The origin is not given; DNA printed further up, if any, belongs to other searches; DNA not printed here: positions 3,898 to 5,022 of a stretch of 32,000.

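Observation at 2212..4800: Reciprocal domain decay among three paralogous oxygenase modules implies an obligate hetero-oligomer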

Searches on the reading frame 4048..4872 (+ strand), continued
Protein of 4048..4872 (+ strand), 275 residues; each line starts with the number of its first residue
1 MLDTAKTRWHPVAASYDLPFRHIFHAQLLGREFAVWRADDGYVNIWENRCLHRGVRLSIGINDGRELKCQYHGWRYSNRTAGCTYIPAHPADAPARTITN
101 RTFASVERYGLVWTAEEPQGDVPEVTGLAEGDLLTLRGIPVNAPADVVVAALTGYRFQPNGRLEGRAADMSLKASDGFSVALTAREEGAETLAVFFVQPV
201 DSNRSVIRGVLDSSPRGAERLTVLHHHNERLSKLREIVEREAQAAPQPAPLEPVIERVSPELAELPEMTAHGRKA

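Call 72: list_cluster_members(proteins=[P0252, P0256, P0276, P0313, P0263, P0318, P0320, P0339, P0350, P0248])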
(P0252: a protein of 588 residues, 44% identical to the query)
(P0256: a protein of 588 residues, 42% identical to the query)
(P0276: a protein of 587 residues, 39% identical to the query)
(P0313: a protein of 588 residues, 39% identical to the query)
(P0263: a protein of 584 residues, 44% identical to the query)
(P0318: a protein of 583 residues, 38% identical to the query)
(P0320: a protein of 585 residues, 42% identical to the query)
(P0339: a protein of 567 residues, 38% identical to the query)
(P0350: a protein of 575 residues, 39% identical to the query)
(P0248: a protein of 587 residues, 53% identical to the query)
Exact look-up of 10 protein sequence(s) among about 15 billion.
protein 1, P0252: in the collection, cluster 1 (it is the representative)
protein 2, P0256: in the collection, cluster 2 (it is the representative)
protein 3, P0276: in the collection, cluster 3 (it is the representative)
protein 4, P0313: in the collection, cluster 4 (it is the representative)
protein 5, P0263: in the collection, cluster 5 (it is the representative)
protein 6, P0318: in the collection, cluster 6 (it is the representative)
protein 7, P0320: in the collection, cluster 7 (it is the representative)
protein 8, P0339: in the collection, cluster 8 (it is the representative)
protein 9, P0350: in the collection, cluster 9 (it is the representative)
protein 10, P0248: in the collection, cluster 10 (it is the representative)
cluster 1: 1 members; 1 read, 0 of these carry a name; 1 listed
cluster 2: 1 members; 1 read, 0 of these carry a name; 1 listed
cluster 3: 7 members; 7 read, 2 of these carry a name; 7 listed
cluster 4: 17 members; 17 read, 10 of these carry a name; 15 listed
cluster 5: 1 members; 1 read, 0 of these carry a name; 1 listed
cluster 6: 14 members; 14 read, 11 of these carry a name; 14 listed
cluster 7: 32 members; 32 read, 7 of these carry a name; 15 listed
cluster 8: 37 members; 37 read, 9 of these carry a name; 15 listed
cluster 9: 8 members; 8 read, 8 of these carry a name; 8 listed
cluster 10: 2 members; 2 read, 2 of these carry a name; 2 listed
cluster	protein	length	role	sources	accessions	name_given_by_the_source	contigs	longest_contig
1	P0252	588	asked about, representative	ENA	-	-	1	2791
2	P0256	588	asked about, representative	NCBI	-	-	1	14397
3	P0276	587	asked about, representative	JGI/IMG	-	-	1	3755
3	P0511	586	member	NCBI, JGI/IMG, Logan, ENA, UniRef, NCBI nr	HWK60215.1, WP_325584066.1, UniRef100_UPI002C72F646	MAG TPA: Rieske 2Fe-2S domain-containing protein [Eoetvoesiella sp.] | Rieske 2Fe-2S domain-containing protein n=1 Tax=Eoetvoesiella sp. TaxID=1966355 ... | Rieske 2Fe-2S domain-containing protein [Eoetvoesiella sp.]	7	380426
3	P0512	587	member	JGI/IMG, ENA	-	ferredoxin-NADP reductase/nitrite reductase/ring-hydroxylating ferredoxin subunit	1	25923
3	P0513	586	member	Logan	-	-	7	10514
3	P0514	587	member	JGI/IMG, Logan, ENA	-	-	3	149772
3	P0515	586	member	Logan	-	-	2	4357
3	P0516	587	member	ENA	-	-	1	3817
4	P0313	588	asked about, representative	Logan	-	-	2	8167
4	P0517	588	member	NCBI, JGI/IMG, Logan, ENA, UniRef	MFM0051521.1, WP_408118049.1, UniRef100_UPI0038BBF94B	Rieske 2Fe-2S domain-containing protein [Caballeronia grimmiae] | Rieske 2Fe-2S domain-containing protein n=1 Tax=Caballeronia grimmiae TaxID=1071679 ...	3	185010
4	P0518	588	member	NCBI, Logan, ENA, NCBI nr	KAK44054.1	oxygenase [Caballeronia jiangsuensis]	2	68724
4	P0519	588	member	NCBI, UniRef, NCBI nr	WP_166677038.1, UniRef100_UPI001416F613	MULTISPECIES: Rieske 2Fe-2S domain-containing protein [Burkholderia] | Rieske 2Fe-2S domain-containing protein n=1 Tax=Burkholderia TaxID=32008 ...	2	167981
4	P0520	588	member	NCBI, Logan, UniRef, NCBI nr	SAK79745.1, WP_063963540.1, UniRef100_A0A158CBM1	ferredoxin [Caballeronia hypogeia] | Ferredoxin n=1 Tax=Caballeronia hypogeia TaxID=1777140 RepID=A0A158CBM1_9BURK | Rieske 2Fe-2S domain-containing protein [Caballeronia hypogeia]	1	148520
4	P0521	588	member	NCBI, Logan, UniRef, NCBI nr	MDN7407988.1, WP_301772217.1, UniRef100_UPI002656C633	Rieske 2Fe-2S domain-containing protein [Burkholderia vietnamiensis] | Rieske 2Fe-2S domain-containing protein n=1 Tax=Burkholderia vietnamiensis TaxID=60552 ...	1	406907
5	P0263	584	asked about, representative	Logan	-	-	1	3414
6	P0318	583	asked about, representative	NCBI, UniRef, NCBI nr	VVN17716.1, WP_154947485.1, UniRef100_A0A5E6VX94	Flavohemoprotein [Pseudomonas fluorescens] | Flavohemoprotein n=1 Tax=Pseudomonas fluorescens TaxID=294 RepID=A0A5E6VX94_PSEFL | Rieske 2Fe-2S domain-containing protein [Pseudomonas fluorescens]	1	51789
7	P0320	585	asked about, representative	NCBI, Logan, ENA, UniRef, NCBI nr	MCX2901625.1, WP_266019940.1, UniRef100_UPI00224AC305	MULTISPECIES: Rieske 2Fe-2S domain-containing protein [Pseudomonas] | Rieske 2Fe-2S domain-containing protein n=1 Tax=Pseudomonas TaxID=286 RepID=UPI00224AC305 | Rieske 2Fe-2S domain-containing protein [Pseudomonas mandelii]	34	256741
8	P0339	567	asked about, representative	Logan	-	-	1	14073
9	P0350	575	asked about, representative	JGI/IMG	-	ferredoxin-NADP reductase/nitrite reductase/ring-hydroxylating ferredoxin subunit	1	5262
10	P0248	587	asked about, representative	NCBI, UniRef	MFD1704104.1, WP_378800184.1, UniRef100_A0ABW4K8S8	Rieske 2Fe-2S domain-containing protein [Methylopila henanensis] | Rieske 2Fe-2S domain-containing protein n=1 Tax=Methylopila henanensis TaxID=873516 ...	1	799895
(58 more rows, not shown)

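Call 73: find_encoding_contigs(protein=P0385, flank=6000, max_places=2)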
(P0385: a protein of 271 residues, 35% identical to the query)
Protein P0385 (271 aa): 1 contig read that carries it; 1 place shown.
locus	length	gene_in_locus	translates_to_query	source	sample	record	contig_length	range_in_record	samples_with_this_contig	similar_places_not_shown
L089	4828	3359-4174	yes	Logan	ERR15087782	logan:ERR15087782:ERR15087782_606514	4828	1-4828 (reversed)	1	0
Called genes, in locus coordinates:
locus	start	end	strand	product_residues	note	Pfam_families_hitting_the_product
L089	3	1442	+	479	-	?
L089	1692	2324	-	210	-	PF00293:NUDIX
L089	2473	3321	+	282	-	PF02668:TauD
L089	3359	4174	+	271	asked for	PF00355:Rieske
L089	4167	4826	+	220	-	?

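Call 74: find_encoding_contigs(protein=P0371, flank=6000, max_places=2)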
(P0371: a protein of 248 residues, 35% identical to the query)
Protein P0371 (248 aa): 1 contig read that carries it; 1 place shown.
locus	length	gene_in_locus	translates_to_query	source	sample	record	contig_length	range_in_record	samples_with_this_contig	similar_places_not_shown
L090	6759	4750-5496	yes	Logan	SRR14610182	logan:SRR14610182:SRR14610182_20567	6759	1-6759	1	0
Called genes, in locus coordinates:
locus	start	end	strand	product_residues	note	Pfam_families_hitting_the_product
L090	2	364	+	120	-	?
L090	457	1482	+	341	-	PF00962:A_deaminase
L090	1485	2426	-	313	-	PF00126:HTH_1, PF03466:LysR_substrate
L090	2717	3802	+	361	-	PF00355:Rieske, PF19112:VanA_C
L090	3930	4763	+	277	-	PF19112:VanA_C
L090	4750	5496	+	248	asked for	PF00355:Rieske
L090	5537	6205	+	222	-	PF02798:GST_N, PF13417:GST_N_3, PF13409:GST_N_2, PF00043:GST_C, PF13410:GST_C_2 (weak)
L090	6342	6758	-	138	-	?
